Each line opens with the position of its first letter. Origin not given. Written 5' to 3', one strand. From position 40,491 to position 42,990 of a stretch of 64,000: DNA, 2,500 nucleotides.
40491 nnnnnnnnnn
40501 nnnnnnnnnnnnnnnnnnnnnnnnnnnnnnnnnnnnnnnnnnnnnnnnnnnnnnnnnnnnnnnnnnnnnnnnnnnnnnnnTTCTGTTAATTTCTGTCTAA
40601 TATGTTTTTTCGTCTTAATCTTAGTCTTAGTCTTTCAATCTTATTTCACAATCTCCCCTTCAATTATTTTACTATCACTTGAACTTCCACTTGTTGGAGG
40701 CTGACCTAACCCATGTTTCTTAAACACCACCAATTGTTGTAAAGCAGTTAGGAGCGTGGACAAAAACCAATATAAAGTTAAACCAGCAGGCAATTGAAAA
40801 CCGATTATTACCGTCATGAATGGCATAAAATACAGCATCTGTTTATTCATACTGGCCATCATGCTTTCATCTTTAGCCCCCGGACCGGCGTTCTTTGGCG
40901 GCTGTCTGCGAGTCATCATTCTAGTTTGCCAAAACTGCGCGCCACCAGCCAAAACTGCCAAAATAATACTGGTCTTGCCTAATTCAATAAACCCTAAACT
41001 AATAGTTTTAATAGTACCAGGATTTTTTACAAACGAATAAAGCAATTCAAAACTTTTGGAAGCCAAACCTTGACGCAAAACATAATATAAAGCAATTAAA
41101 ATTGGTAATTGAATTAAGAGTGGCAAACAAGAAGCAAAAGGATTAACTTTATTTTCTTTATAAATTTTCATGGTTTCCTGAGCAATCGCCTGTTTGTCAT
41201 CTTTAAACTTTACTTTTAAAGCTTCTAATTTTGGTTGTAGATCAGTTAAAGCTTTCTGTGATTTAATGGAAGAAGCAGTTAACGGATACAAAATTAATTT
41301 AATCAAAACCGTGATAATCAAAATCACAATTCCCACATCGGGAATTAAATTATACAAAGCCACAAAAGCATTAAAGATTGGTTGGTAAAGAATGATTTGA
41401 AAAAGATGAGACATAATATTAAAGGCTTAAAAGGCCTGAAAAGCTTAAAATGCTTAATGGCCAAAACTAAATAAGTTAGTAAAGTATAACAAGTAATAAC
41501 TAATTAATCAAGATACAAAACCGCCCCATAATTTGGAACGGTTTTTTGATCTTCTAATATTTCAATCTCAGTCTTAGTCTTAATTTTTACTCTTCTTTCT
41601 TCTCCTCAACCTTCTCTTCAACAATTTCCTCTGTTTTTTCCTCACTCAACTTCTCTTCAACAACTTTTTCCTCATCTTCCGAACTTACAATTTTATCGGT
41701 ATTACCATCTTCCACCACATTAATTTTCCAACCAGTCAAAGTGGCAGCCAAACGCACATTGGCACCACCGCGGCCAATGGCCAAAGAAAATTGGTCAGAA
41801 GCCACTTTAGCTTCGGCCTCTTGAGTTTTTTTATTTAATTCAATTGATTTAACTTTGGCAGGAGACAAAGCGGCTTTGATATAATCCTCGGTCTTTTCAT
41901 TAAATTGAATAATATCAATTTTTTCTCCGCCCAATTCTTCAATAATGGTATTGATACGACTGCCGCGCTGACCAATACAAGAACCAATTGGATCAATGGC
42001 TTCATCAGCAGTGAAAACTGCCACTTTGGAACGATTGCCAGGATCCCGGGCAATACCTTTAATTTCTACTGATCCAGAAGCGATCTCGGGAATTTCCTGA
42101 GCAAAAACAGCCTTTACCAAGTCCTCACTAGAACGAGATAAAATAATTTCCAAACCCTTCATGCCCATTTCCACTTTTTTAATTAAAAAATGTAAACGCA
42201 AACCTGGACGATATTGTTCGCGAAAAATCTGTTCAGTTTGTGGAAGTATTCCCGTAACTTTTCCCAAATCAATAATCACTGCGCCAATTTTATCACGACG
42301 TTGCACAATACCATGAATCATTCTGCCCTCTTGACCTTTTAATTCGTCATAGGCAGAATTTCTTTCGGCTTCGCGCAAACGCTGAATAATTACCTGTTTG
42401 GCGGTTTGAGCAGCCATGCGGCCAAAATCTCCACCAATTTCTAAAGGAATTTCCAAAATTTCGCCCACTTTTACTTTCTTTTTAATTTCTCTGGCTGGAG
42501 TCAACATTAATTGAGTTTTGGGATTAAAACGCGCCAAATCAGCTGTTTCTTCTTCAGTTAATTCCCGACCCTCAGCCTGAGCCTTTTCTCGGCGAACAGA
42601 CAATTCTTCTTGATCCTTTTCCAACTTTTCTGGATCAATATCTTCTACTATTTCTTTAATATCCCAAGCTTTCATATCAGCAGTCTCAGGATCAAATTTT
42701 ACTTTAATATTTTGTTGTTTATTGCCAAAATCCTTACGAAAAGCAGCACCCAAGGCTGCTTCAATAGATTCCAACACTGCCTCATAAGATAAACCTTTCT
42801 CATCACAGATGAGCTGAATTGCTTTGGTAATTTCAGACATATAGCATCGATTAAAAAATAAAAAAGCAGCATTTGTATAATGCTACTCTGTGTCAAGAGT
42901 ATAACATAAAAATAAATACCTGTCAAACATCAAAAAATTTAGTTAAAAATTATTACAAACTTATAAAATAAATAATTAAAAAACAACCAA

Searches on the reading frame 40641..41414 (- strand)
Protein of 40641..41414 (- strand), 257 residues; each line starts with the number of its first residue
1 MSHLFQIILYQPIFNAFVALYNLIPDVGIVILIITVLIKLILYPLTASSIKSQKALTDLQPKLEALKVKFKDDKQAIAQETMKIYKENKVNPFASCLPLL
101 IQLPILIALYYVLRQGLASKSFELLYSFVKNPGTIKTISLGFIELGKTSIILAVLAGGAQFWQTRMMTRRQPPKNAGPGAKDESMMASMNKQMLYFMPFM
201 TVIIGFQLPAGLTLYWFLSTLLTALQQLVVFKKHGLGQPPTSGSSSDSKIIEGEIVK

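Call 73: search_protein_families(library=pfam, proteins=[window:40641-41414:-], max_evalue=0.0001)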
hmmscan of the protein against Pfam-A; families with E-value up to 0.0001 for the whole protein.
window:40641-41414:- (257 aa): 1 family
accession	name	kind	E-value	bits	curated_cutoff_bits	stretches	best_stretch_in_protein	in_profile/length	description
PF02096.25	60KD_IMP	-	2.8e-51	174.2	35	1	28-230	2-161/163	60Kd inner membrane protein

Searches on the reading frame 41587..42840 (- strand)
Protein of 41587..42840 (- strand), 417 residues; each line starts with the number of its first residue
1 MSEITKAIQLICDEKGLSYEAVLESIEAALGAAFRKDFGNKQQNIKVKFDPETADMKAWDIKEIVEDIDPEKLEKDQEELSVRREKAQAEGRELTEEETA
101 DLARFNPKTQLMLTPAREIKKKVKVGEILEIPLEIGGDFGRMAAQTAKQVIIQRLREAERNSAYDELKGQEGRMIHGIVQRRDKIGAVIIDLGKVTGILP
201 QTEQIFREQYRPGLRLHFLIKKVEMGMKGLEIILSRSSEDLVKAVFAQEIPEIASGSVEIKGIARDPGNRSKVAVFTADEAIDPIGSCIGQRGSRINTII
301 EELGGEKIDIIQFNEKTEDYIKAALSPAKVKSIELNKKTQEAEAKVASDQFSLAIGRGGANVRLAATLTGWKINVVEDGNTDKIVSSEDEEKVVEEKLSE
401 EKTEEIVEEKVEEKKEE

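Call 73: search_protein_families(library=pfam, proteins=[window:41587-42840:-], max_evalue=0.0001)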
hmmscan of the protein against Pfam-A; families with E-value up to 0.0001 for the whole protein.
window:41587-42840:- (417 aa): 4 families
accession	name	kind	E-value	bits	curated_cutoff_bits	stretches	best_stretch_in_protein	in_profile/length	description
PF08529.16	NusA_N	-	2.4e-30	105.6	23.8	1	3-161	1-119/119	NusA N-terminal domain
PF13184.12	KH_5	-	2.2e-26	92.2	27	1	267-334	1-68/69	NusA-like KH domain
PF00013.35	KH_1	-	1.1e-07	31.9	21.5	0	345-385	5-48/66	KH domain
PF23095.1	KH_NusA_C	-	8.5e-05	23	34.2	0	346-377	5-36/59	Transcription termination/antitermination protein NusA, KH domain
